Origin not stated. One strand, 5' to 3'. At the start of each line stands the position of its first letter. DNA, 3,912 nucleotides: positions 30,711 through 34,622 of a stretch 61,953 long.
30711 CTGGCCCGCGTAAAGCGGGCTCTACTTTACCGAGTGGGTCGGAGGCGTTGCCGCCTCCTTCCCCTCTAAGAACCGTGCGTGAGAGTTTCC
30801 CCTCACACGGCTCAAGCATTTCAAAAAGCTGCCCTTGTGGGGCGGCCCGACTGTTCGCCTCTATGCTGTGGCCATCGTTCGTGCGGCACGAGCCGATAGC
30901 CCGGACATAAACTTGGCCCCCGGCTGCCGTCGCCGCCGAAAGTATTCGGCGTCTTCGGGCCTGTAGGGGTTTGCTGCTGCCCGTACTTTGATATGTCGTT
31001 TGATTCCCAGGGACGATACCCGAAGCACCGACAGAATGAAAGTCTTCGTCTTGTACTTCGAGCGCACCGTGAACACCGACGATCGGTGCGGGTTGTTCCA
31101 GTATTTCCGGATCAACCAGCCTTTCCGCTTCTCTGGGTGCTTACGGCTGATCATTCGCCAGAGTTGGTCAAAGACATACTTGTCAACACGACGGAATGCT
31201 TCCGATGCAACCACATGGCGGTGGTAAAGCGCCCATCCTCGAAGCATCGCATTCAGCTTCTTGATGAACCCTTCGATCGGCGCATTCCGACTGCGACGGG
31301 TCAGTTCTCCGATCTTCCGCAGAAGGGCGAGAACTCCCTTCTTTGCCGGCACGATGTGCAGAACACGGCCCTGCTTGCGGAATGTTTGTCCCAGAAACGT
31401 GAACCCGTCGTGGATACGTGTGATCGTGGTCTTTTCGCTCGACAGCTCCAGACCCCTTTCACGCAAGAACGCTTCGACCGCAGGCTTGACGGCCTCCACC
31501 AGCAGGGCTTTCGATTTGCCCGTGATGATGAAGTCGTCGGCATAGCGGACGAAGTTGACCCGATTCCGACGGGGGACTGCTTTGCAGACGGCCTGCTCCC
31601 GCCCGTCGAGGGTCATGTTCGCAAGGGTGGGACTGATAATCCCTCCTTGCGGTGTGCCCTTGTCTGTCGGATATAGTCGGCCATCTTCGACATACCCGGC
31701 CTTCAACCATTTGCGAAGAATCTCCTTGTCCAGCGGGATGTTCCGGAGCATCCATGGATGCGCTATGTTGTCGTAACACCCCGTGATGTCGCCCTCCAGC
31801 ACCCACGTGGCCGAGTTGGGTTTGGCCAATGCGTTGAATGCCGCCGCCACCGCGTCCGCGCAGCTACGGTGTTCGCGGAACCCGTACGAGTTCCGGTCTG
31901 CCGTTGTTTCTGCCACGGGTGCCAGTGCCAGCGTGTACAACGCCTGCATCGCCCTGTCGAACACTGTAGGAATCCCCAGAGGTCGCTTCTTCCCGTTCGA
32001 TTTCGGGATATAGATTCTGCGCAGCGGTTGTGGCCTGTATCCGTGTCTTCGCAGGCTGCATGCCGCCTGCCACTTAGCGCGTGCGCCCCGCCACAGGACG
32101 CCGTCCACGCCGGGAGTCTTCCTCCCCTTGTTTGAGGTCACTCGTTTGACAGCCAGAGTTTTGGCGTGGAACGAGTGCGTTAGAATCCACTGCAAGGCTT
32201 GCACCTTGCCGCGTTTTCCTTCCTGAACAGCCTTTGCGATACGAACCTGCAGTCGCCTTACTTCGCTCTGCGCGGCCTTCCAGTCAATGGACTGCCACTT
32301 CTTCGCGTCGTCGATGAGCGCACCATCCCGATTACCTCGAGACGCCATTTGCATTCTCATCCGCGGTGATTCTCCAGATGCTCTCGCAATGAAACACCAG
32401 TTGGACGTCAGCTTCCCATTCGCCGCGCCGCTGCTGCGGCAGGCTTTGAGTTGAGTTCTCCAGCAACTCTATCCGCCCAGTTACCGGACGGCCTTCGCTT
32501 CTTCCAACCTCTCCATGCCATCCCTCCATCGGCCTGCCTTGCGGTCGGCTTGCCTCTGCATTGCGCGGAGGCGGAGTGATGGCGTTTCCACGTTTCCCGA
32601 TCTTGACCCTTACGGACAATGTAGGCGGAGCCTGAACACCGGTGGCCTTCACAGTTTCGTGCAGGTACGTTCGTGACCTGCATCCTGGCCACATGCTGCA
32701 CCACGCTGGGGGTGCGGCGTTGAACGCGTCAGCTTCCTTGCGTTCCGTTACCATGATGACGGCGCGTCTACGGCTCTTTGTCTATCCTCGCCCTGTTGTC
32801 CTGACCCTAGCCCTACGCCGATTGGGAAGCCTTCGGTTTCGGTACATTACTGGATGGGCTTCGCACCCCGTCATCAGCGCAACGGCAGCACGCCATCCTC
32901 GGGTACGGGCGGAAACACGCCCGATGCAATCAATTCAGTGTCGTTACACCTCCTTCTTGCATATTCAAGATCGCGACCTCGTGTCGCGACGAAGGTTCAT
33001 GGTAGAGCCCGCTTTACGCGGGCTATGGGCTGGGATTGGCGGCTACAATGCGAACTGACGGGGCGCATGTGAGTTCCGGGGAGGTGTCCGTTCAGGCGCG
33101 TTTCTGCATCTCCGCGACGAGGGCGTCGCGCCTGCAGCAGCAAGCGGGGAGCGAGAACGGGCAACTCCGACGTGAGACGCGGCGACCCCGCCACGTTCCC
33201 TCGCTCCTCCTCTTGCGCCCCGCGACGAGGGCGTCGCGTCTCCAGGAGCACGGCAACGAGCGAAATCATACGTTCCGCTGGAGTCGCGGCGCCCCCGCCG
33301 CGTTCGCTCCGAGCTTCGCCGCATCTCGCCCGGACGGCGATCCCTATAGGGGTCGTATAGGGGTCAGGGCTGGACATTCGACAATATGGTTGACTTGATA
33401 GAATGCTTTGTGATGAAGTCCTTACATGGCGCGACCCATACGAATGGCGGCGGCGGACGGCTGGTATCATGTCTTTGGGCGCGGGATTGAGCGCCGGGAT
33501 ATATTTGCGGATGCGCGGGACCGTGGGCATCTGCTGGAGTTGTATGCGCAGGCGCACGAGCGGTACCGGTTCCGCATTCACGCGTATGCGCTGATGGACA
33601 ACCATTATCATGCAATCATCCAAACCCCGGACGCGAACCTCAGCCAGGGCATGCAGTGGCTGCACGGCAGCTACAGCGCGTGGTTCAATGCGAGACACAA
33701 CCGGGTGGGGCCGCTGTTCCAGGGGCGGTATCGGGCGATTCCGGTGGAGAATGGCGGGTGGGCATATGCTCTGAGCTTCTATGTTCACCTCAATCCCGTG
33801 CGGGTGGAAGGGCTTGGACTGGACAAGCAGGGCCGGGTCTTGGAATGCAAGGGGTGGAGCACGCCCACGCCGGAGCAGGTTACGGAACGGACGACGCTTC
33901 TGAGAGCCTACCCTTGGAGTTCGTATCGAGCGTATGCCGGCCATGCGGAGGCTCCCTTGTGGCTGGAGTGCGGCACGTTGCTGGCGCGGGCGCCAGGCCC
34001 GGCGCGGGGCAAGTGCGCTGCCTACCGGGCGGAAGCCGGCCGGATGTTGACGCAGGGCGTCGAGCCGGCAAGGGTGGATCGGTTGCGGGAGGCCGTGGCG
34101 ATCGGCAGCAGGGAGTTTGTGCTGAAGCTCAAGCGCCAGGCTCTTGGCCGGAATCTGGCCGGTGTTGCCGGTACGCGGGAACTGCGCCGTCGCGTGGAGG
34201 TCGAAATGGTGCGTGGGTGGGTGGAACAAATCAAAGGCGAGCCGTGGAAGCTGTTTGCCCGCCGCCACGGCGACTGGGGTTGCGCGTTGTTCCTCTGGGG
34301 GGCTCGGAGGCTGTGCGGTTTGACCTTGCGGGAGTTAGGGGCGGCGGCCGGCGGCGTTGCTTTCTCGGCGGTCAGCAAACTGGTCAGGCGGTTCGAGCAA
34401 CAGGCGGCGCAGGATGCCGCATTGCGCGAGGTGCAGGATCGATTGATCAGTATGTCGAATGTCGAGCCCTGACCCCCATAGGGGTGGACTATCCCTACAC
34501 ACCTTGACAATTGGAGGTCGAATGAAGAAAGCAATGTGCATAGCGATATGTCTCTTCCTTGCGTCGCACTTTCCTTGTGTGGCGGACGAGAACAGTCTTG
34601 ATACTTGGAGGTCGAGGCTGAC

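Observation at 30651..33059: Group II intron inserted in the loop of a REP doublet inside a MITE-like element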

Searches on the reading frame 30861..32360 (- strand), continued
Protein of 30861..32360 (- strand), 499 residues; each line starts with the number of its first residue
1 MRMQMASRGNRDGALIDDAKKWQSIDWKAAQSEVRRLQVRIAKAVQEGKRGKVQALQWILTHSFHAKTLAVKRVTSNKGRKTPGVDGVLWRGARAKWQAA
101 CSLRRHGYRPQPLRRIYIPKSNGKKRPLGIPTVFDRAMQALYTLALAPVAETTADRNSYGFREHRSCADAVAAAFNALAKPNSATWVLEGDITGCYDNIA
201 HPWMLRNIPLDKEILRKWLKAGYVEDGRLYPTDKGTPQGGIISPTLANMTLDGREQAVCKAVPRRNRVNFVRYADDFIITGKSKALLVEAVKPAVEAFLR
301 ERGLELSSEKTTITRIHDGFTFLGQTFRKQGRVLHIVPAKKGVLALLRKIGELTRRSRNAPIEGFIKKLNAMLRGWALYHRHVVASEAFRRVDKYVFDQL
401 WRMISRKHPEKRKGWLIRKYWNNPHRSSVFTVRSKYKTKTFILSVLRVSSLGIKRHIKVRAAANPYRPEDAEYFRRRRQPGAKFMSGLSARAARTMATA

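Call 75: search_dna_similar(query=window:30861-32360:-, collection=plasmids, mode=protein, max_rows=25, rows=spread)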
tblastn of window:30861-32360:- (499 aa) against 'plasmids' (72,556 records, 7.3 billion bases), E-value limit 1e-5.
The search stops at 5000 records and this limit was reached: more records match than are counted here, and every count below describes the 5000 best-scoring records only.
Records with a match: at least 5000; places in all: 8512; records where one place covers at least 80% of the query: 1784.
Best place of each record, by identity: 60-80% 10; <60% 4990.
By first word of the organism name: Klebsiella 1962; Escherichia 1603; Bacillus 258; Enterobacter 175; Salmonella 93; Citrobacter 82; Streptomyces 73; Priestia 71; Rhizobium 55; Sinorhizobium 36; and 134 more.
By predicted mobility (MOB-suite, as given by PLSDB): conjugative 2638; mobilizable 1280; non-mobilizable 1082.
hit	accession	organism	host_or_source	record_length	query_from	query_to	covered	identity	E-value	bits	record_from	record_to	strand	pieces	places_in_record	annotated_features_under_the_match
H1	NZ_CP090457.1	Escherichia coli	Homo sapiens,Pus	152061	4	477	95%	53.7%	5e-150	481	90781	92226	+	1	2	ltrA: group II intron reverse transcriptase/maturase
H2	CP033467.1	Enterobacter cloacae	Penaeus vannamei,cultured bacteria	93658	22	477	91%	51.3%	3e-139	450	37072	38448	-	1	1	ltrA: group II intron reverse transcriptase/maturase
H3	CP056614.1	Escherichia coli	culture,Wastewater influent sample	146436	22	477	91%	50.9%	2e-142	459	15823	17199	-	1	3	ltrA: group II intron reverse transcriptase/maturase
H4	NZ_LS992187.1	Escherichia coli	-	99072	22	477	91%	50.9%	4e-142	458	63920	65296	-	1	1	ltrA: group II intron reverse transcriptase/maturase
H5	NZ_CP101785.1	Klebsiella pneumoniae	Homo sapiens,pure culture,sputum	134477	22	477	91%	50.9%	4e-142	458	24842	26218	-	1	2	ltrA: group II intron reverse transcriptase/maturase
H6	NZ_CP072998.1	Klebsiella pneumoniae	Homo sapiens,mixed culture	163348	22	477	91%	50.9%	4e-142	458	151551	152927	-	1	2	ltrA: group II intron reverse transcriptase/maturase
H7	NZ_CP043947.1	Escherichia coli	dog,Pure culture,Rectal swab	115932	22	477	91%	50.6%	2e-141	456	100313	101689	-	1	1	ltrA: group II intron reverse transcriptase/maturase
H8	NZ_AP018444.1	Bacillus anthracis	Hippopotamus amphibius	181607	10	497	98%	34.5%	4e-73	259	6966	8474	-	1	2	ltrA: group II intron reverse transcriptase/maturase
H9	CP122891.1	Escherichia coli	Sus scrofa,feces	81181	22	322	60%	54.1%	1e-92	315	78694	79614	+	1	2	none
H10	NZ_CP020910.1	Rhizobium etli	Phaseolus vulgaris,cell culture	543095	70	425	71%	34.4%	5e-37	153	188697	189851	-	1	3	ltrA: group II intron reverse transcriptase/maturase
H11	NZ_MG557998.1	Klebsiella pneumoniae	-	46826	28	411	77%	29.9%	1e-30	134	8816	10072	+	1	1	ltrA: group II intron reverse transcriptase/maturase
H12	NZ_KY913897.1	Klebsiella oxytoca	-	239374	28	411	77%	29.9%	3e-30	133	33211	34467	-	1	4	ltrA: group II intron reverse transcriptase/maturase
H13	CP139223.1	Klebsiella pneumoniae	Homo sapiens,wound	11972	28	411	77%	29.9%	2e-30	133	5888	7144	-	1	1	ltrA: group II intron reverse transcriptase/maturase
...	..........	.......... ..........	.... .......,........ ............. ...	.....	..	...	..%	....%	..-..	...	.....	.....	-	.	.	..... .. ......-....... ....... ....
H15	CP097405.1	Klebsiella pneumoniae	Homo sapiens,blood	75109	28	411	77%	29.9%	3e-30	133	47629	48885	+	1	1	ltrA: group II intron reverse transcriptase/maturase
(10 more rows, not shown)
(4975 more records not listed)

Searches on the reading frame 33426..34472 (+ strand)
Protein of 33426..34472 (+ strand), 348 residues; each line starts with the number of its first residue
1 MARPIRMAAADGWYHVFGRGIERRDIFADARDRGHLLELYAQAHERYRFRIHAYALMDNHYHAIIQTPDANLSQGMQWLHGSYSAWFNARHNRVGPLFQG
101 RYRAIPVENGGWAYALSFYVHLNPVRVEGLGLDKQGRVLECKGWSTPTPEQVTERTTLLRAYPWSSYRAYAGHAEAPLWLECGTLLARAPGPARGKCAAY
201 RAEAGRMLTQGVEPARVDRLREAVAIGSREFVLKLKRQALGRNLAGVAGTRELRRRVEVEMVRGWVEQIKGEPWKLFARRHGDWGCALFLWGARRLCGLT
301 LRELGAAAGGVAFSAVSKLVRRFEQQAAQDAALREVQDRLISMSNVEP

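Call 7: search_protein_families(library=pfam, proteins=[window:33426-34472:+])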
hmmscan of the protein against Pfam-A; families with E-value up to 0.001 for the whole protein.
window:33426-34472:+ (348 aa): 1 family
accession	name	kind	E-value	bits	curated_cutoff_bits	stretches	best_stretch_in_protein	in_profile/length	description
PF01797.21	Y1_Tnp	-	3.5e-12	47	23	1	13-110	6-109/121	Transposase IS200 like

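Call 33: search_protein_families(library=ncbifam, proteins=[window:33426-34472:+])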
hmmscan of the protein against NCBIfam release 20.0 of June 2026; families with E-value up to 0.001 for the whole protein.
window:33426-34472:+ (348 aa): 1 family
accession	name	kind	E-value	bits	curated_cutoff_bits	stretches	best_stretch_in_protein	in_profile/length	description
NF047646.1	REP_Tyr_transpos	equivalog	2e-14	53.7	80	1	8-126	6-133/146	REP-associated tyrosine transposase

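Call 41: find_encoding_contigs(protein=window:33426-34472:+, flank=4000, max_places=10)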
Protein window:33426-34472:+ (348 aa): 3 contigs read that carry it; 3 places shown.
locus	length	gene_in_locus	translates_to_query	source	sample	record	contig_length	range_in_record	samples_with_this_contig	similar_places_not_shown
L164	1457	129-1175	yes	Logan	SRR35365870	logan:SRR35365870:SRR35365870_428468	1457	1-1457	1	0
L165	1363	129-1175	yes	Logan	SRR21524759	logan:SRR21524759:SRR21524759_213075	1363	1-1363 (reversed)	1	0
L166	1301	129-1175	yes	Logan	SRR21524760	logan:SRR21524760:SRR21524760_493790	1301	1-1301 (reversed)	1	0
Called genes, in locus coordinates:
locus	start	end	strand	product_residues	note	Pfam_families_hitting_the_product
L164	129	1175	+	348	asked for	PF01797:Y1_Tnp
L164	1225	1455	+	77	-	?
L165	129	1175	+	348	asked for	PF01797:Y1_Tnp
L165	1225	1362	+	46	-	?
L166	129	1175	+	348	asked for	PF01797:Y1_Tnp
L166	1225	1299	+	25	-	?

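Call 71: find_homologous_proteins(query=window:33426-34472:+, max_evalue=1e-10)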
Query window:33426-34472:+ (348 aa): 1324 proteins with E <= 1e-10 among 8000 candidates; the best 120 are listed.
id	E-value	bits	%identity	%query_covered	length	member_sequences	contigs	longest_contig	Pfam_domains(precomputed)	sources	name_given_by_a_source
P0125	8.2e-231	783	100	98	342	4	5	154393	PF01797.22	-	-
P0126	1.1e-165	569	73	100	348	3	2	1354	PF01797.22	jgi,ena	-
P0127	9.6e-147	507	66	100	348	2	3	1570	PF01797.22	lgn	-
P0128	1.1e-143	497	64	100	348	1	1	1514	PF01797.22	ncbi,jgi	jgi:putative transposase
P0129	2.3e-142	493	64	100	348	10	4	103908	PF01797.22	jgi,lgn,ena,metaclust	metaclust:\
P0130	8.4e-142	491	65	100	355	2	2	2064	PF01797.22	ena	-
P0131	9.5e-142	491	63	100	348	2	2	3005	PF01797.22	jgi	jgi:REP element-mobilizing transposase RayT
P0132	2.1e-141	489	64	98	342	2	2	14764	PF01797.22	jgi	jgi:REP element-mobilizing transposase RayT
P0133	6.4e-141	488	63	100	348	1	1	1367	PF01797.22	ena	-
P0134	1.1e-140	487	64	100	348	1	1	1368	PF01797.22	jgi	jgi:putative transposase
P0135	1.3e-140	487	63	100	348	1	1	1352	PF01797.22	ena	-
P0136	1.4e-140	487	63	100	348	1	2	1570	PF01797.22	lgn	-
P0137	4.2e-140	485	63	100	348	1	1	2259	PF01797.22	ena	-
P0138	4.3e-140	485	62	100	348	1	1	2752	PF01797.22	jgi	jgi:putative transposase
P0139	7.5e-140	484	62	100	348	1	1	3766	PF01797.22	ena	-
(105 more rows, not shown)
